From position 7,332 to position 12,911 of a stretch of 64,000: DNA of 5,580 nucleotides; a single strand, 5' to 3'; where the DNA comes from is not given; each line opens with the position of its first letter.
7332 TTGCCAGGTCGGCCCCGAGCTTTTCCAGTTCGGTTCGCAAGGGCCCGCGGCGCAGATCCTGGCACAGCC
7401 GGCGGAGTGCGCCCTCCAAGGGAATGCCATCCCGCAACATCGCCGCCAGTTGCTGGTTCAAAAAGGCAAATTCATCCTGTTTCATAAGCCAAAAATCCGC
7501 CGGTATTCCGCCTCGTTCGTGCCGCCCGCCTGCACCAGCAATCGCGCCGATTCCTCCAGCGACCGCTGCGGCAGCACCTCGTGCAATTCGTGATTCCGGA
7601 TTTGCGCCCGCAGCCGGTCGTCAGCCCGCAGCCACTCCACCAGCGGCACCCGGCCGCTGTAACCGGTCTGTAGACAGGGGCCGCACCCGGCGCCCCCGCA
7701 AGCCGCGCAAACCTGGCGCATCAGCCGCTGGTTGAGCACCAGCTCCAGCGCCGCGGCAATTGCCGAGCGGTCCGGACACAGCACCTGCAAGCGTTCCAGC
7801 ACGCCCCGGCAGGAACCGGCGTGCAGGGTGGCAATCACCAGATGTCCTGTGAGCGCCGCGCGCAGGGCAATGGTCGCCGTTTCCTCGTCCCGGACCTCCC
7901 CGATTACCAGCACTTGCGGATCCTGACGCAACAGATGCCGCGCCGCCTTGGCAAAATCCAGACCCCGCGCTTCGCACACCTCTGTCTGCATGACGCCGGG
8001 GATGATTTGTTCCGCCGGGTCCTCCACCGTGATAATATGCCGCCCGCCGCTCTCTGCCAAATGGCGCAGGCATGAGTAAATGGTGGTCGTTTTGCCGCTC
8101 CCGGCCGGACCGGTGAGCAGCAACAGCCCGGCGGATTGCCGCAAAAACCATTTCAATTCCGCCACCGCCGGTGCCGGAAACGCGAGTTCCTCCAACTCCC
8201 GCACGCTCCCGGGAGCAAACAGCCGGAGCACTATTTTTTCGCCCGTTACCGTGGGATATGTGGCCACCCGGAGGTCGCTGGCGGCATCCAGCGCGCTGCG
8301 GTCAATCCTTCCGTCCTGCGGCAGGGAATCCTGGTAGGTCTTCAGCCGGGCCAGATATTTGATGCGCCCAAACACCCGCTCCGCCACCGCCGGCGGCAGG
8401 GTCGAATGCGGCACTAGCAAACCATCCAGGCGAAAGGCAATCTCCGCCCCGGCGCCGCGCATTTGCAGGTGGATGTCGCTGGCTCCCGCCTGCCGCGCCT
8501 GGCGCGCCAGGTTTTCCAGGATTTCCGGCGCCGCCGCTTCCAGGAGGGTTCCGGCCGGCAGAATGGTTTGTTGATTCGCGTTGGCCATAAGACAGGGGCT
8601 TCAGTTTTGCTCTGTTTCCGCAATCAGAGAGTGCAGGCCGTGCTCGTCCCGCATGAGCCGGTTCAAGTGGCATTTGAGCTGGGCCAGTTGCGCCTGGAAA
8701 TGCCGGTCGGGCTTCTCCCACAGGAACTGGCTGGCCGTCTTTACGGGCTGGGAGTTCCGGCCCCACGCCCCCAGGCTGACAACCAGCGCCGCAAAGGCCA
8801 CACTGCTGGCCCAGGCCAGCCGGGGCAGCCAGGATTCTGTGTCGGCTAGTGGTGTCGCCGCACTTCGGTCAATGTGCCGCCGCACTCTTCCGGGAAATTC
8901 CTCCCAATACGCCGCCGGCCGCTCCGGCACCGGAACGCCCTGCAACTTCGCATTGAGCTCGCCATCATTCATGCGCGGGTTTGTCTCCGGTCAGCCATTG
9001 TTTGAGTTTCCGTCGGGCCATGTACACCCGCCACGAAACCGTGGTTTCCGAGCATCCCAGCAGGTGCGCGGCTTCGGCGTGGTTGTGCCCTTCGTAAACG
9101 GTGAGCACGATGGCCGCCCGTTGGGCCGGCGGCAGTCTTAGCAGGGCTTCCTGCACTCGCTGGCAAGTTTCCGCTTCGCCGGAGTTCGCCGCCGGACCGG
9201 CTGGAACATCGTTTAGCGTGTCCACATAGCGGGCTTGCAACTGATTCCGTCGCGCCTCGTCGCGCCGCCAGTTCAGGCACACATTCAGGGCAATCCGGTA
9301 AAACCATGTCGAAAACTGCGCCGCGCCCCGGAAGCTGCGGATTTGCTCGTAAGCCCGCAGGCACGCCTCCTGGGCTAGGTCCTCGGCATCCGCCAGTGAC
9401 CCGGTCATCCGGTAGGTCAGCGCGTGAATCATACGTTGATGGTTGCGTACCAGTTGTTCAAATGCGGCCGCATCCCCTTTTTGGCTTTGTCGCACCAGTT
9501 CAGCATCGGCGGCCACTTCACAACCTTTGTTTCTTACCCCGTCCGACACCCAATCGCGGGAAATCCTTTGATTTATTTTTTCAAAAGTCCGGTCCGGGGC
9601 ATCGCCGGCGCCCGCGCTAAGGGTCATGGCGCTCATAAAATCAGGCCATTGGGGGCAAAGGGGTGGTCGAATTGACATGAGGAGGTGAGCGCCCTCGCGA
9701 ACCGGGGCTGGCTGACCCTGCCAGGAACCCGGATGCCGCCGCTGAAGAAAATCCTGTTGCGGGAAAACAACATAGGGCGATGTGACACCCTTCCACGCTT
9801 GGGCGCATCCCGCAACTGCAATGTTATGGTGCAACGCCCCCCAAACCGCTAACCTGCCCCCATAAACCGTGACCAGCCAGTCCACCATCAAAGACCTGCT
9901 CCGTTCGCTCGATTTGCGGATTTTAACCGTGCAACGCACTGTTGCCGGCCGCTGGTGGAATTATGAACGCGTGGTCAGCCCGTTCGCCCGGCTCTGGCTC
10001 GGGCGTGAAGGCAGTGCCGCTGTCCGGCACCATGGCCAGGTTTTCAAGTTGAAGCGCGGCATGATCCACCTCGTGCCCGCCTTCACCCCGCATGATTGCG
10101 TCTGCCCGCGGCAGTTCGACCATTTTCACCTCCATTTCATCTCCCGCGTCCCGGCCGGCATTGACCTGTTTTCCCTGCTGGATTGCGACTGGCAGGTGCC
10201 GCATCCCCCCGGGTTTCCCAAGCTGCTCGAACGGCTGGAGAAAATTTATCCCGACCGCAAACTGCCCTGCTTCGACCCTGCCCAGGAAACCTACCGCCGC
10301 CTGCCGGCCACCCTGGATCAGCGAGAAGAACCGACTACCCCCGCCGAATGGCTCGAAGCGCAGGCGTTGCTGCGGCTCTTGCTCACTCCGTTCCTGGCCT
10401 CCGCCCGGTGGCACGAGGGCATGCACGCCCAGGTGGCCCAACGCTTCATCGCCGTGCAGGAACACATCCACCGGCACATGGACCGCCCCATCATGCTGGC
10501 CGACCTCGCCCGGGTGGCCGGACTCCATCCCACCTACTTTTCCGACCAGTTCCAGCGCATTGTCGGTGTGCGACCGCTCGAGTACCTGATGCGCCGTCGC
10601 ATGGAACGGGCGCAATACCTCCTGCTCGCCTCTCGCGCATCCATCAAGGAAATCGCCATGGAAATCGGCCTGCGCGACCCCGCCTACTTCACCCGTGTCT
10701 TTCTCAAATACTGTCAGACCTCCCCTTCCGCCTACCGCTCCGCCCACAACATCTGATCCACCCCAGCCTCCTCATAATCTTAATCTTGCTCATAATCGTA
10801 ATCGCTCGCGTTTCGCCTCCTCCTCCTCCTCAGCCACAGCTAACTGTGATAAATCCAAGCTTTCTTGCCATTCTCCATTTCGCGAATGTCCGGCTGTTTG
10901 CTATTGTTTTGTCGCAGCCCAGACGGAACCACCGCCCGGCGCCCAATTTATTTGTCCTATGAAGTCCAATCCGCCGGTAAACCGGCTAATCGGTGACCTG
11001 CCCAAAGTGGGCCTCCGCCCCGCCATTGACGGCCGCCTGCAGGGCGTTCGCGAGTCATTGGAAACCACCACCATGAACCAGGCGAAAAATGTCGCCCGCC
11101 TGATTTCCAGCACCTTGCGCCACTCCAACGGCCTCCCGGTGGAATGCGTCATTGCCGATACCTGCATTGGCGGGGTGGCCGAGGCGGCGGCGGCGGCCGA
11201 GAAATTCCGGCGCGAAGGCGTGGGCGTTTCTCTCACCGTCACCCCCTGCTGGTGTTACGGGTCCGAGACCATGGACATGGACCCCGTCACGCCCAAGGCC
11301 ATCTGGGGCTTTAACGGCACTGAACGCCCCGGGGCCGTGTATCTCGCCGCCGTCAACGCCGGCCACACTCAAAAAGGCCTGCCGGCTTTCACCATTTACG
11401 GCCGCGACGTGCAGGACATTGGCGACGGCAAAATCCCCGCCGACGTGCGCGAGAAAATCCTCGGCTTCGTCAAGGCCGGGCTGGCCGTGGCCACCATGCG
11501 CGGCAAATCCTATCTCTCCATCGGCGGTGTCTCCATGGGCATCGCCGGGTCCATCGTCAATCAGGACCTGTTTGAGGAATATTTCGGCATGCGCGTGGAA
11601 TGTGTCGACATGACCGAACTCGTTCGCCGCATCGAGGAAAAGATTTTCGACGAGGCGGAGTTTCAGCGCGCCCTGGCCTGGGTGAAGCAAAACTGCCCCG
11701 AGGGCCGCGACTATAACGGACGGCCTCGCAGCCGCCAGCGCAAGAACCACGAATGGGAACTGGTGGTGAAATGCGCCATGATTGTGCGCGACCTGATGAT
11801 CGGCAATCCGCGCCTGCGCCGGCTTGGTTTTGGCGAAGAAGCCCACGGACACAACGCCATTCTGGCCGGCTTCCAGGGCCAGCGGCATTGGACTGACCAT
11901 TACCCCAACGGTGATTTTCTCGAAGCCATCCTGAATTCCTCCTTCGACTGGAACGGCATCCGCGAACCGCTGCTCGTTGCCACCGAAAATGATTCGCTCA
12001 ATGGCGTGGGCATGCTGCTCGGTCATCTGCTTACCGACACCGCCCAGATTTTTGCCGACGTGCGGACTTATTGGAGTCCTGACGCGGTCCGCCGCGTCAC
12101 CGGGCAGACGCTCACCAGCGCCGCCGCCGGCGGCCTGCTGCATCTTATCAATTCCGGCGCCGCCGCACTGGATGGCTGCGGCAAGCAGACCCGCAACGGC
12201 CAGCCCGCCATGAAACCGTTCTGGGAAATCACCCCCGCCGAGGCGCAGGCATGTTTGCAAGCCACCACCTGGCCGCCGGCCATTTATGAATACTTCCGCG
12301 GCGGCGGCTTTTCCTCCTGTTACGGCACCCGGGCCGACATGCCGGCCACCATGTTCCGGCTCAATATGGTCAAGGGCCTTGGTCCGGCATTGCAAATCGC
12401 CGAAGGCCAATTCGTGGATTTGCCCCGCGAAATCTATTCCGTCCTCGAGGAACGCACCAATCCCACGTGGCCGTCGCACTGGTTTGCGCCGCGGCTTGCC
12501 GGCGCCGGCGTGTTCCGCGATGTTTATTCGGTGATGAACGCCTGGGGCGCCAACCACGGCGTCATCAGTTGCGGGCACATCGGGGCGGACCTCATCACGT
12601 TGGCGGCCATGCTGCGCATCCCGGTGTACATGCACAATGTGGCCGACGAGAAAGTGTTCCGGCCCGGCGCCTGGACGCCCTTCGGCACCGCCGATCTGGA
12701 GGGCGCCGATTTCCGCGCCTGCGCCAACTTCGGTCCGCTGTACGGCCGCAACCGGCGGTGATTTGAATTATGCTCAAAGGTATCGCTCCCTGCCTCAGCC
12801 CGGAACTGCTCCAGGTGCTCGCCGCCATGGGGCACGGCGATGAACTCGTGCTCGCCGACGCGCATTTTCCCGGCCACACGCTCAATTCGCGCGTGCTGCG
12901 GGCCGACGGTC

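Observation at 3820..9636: ECF sigma/anti-sigma-headed type-IV-filament-like operon with two full-length GspF paralogues and no secretin, peptidase or alignment proteins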

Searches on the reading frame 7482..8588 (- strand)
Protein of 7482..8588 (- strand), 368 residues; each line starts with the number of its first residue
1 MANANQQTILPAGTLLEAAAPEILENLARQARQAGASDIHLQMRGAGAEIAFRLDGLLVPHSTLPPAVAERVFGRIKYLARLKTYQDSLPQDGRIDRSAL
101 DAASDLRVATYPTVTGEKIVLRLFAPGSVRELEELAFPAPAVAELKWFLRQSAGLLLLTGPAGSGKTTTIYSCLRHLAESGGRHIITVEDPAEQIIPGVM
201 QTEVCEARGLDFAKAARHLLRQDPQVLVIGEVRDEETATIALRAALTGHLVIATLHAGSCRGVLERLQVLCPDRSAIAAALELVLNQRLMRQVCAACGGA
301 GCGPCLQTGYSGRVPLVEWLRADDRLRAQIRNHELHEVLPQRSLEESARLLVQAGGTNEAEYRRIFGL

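Call 4: search_protein_families(library=pfam, proteins=[window:7482-8588:-], max_evalue=0.01)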
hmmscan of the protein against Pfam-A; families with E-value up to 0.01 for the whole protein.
window:7482-8588:- (368 aa): 10 families
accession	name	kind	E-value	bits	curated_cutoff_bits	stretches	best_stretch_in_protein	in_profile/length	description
PF00437.27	T2SSE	-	3.3e-87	293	24.9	1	22-357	10-363/370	Type II/IV secretion system protein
PF13191.12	AAA_16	-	2.7e-06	28.4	32.6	1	151-255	22-129/167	AAA ATPase domain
PF13401.12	AAA_22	-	3.5e-05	24.6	27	1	151-211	3-61/130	AAA domain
PF13245.12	AAA_19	-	8.2e-05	23.2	25.1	1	153-185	11-43/134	AAA domain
PF13604.12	AAA_30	-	0.00016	21.9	27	1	148-187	13-51/191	AAA domain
PF25199.1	nSTAND_NTPase5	-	0.00035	20.8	34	1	152-197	40-85/145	Novel STAND NTPase 5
PF20720.3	nSTAND3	-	0.002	18.3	27.2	1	152-193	16-56/155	Novel STAND NTPase 3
PF13481.12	AAA_25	-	0.0075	16.3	27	0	152-192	32-68/195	AAA domain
PF24883.2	NPHP3_N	-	0.0084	16.8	24.8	0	146-181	14-50/164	Nephrocystin 3, N-terminal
PF13173.12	AAA_14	-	0.0089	16.5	27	0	155-264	4-103/129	AAA domain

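Call 6: search_protein_families(library=ncbifam, proteins=[window:7482-8588:-], max_evalue=0.01)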
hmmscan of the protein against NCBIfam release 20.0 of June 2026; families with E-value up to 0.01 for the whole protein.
window:7482-8588:- (368 aa): 19 families
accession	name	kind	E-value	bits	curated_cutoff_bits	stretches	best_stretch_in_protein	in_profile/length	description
TIGR02533.1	type_II_gspE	equivalog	2.1e-83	280.6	630.25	2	23-297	112-386/486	type II secretion system ATPase GspE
NF007755.0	PRK10436.1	equivalog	3.6e-81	273.2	617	1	19-297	84-362/465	type II secretion system protein GspE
TIGR02538.1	type_IV_pilB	equivalog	1.5e-79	268.1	675.65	1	25-297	186-459/564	type IV-A pilus assembly ATPase PilB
NF053534.1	T4PilAsmATPsTfpB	equivalog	8.9e-79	265.4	850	2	24-297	205-479/584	type IV pilus assembly ATPase TfpB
NF041000.1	ATPase_ComGA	equivalog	2.2e-66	223.6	300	1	26-291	2-266/267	competence type IV pilus ATPase ComGA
TIGR01420.1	pilT_fam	subfamily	8.7e-47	160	319.1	1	24-338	2-301/343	PilT/PilU family type 4a pilus ATPase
TIGR02525.1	plasmid_TraJ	equivalog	8.5e-21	74.3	368.3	1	150-285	146-293/372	plasmid transfer ATPase TraJ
TIGR02524.1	dot_icm_DotB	equivalog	4.8e-19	68.8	463.3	1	130-288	115-277/358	Dot/Icm type IV secretion system ATPase DotB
NF058587.1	archaellum_moto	equivalog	3.6e-16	59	550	1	126-267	248-393/527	archaellum flagellar ATPase motor FlaI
TIGR02782.1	TrbB_P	equivalog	1.7e-12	47.3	304.55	1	156-276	139-261/303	P-type conjugative transfer ATPase TrbB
TIGR02788.1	VirB11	equivalog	1.2e-10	41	249.95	1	156-275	147-270/308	P-type DNA transfer ATPase VirB11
TIGR03819.1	heli_sec_ATPase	hypoth_equivalog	5.9e-10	38.9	373.15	1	115-271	138-301/340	TadA family conjugal transfer-associated ATPase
NF010407.0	PRK13833.1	subfamily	1.7e-09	37.6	499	1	156-275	147-267/323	conjugal transfer protein TrbB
NF010469.0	PRK13894.1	subfamily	1.8e-08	34.1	508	1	156-282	152-279/320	conjugal transfer ATPase TrbB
NF010475.0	PRK13900.1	equivalog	2.1e-06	27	389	1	156-270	163-282/333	type IV secretion system ATPase VirB11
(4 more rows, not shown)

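Call 32: search_solved_structures(query=window:7482-8588:-, max_evalue=1e-10)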
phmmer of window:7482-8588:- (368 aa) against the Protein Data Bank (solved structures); distinct sequences matched with E-value up to 1e-10: 25.
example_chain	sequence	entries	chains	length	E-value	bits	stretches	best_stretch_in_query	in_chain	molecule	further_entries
5oiu_A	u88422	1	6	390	4.2e-67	230.2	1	16-297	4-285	Type IV pilus assembly protein PilF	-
5it5_F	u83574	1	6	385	2.6e-66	227.6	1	19-297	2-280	ATP binding motif-containing protein PilF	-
6ejf_A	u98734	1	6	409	3e-66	227.4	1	19-297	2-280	Type IV pilus assembly protein PilF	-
6f8l_G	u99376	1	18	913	4.5e-66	226.8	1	14-297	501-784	Type IV pilus assembly protein PilF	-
1p9r_A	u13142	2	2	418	1.3e-56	195.7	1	23-297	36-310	General secretion pathway protein E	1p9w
5zfr_A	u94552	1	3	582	1.8e-56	195.2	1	25-299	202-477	Type IV pilus biogenesis ATPase PilB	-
6olj_C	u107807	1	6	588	3.7e-56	194.2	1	25-298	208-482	Type IV pilus biogenesis ATPase PilB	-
4ksr_A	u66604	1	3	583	4.1e-56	194.1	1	23-297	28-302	Type II secretion system protein E, Hemolysin-coregulated protein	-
5tsg_B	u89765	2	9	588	4.2e-56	194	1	25-298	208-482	Type IV pilus biogenesis ATPase PilB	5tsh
4kss_A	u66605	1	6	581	4.3e-56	194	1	23-297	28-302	Type II secretion system protein E, hemolysin-coregulated protein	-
3jc8_Ba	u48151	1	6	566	1.2e-55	192.5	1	26-298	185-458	Type IV-A pilus assembly ATPase PilB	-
4pht_A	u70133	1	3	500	1.7e-55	192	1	22-297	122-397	General secretory pathway protein E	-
2ewv_A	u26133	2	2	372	1.4e-32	116.6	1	23-298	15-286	twitching motility protein PilT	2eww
2gsz_A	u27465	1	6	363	1.8e-32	116.3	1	25-298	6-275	twitching motility protein PilT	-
3jvu_A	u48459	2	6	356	4.8e-28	101.7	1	23-293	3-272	Twitching mobility protein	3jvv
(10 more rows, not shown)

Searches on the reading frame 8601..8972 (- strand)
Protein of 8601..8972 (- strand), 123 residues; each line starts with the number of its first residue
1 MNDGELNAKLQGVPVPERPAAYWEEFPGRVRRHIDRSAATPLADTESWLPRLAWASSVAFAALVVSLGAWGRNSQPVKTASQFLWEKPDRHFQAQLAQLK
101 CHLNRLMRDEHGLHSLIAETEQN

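Call 4: search_protein_families(library=pfam, proteins=[window:8601-8972:-], max_evalue=0.01)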
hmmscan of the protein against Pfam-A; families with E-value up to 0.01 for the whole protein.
window:8601-8972:- (123 aa): 0 families

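Call 6: search_protein_families(library=ncbifam, proteins=[window:8601-8972:-], max_evalue=0.01)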
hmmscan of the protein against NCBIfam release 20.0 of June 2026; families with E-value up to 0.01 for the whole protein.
window:8601-8972:- (123 aa): 1 family
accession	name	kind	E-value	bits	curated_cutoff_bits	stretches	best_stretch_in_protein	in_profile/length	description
TIGR04558.1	SoxH_rel_PQQ_1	hypoth_equivalog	0.002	17.2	300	1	34-84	180-230/285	quinoprotein relay system zinc metallohydrolase 1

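Call 68: search_protein_families(library=pfam, proteins=[window:8604-8972:-], max_evalue=1)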
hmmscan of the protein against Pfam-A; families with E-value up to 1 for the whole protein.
seq(123 aa): 0 families

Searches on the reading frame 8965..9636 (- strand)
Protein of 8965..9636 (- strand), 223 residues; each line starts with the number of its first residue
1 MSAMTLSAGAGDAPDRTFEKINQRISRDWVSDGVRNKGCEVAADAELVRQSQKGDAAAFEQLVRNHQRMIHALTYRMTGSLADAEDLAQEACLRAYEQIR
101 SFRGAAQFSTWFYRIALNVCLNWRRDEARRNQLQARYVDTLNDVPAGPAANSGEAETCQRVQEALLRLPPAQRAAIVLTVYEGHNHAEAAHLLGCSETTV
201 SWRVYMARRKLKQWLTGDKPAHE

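Call 4: search_protein_families(library=pfam, proteins=[window:8965-9636:-], max_evalue=0.01)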
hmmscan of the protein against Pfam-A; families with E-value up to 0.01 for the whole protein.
window:8965-9636:- (223 aa): 7 families
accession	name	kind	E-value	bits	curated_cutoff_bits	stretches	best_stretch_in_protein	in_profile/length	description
PF04542.20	Sigma70_r2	-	7.8e-20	70.9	24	1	62-130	1-71/71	Sigma-70 region 2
PF08281.18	Sigma70_r4_2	-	1.3e-13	50.7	25.7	1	159-211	2-54/54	Sigma-70, region 4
PF07638.17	Sigma70_ECF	-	4.1e-11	43.6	21.1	1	45-214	5-182/185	ECF sigma factor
PF04545.22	Sigma70_r4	-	3.4e-08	33.3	24.1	1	164-213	1-50/50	Sigma-70, region 4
PF22233.2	PhyR_sigma-like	-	4.1e-06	26.9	27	1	166-204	2-40/50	Response regulator PhyR, sigma-like domain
PF13551.12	HTH_29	-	1.2e-05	25.7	28.1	1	173-200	1-29/64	Winged helix-turn helix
PF13384.12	HTH_23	-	0.00013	22.1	24.6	1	171-201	5-35/50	Homeodomain-like domain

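Call 6: search_protein_families(library=ncbifam, proteins=[window:8965-9636:-], max_evalue=0.01)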
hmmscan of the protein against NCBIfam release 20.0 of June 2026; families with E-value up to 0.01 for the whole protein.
window:8965-9636:- (223 aa): 100 families (the best 25 are shown)
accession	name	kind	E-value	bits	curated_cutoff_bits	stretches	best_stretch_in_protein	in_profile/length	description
NF007225.0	PRK09643.1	equivalog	1.5e-37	129.3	190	1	38-216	8-183/204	RNA polymerase sigma factor SigM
NF004113.0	PRK05602.1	equivalog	7e-37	127.1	208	1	32-221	20-207/211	RNA polymerase sigma factor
NF009171.0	PRK12518.1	equivalog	2.5e-32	112.3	208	1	42-216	12-185/191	RNA polymerase sigma factor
NF008888.0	PRK11922.1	equivalog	4.2e-32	111.6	204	1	40-216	13-197/231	RNA polymerase sigma factor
NF007216.0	PRK09638.1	equivalog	4.4e-32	111.3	194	1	43-214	4-173/180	RNA polymerase sigma factor SigY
NF009166.1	PRK12513.1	equivalog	4.9e-31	107.9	206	1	41-216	6-187/193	RNA polymerase sigma factor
TIGR02937.1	sigma70-ECF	superfamily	8.6e-31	106.8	42.9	1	58-214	2-164/165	sigma-70 family RNA polymerase sigma factor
NF006089.0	PRK08241.1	subfamily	1.6e-30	106.4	240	2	43-133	8-98/343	RNA polymerase subunit sigma-70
TIGR02939.1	RpoE_Sigma70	equivalog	1.8e-29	103.1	236.15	1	42-213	5-184/190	RNA polymerase sigma factor RpoE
NF007223.0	PRK09641.1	equivalog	1.2e-27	96.9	209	1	46-215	7-184/187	RNA polymerase sigma factor SigW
TIGR02948.1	SigW_bacill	equivalog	3.8e-26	92.3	243.1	1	45-215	6-184/187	RNA polymerase sigma factor SigW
TIGR02960.1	SigX5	hypoth_equivalog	1.7e-25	89.9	264.75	2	55-150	3-94/322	RNA polymerase sigma-70 factor, TIGR02960 family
NF007229.0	PRK09647.1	equivalog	3.8e-25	88.5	265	1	40-219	27-206/220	RNA polymerase sigma factor SigE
TIGR02950.1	SigM_subfam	subfamily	7e-24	84.5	147.95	1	60-214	3-157/159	RNA polymerase sigma factor, SigM family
NF009176.0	PRK12524.1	equivalog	1e-23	84.2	264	1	43-219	12-188/196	RNA polymerase sigma factor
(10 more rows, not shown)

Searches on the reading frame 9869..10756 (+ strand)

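Call 54: search_protein_families(library=pfam, proteins=[window:9869-10756:+], max_evalue=0.0001)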
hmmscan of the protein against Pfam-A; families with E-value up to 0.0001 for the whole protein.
window:9869-10756:+ (295 aa): 2 families
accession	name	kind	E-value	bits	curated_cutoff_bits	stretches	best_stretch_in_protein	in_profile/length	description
PF12833.13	HTH_18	-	8.9e-20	71.2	33.6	1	213-291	1-79/80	Helix-turn-helix domain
PF00165.29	HTH_AraC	-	1.6e-17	63.6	26.6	2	254-290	6-41/42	Bacterial regulatory helix-turn-helix proteins, AraC family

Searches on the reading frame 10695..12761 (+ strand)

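Call 54: search_protein_families(library=pfam, proteins=[window:10695-12761:+], max_evalue=0.0001)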
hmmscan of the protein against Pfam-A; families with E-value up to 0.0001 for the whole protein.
window:10695-12761:+ (688 aa): 3 families
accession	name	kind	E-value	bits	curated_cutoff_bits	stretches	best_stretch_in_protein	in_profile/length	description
PF07882.17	Fucose_iso_N2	-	4.4e-89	297.3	22.3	1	271-448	1-180/180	L-fucose isomerase, second N-terminal domain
PF07881.17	Fucose_iso_N1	-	1e-77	260.2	28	1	103-270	2-169/169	L-fucose isomerase, first N-terminal domain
PF02952.23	Fucose_iso_C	-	2.1e-44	151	29.3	1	484-647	1-143/143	L-fucose isomerase, C-terminal domain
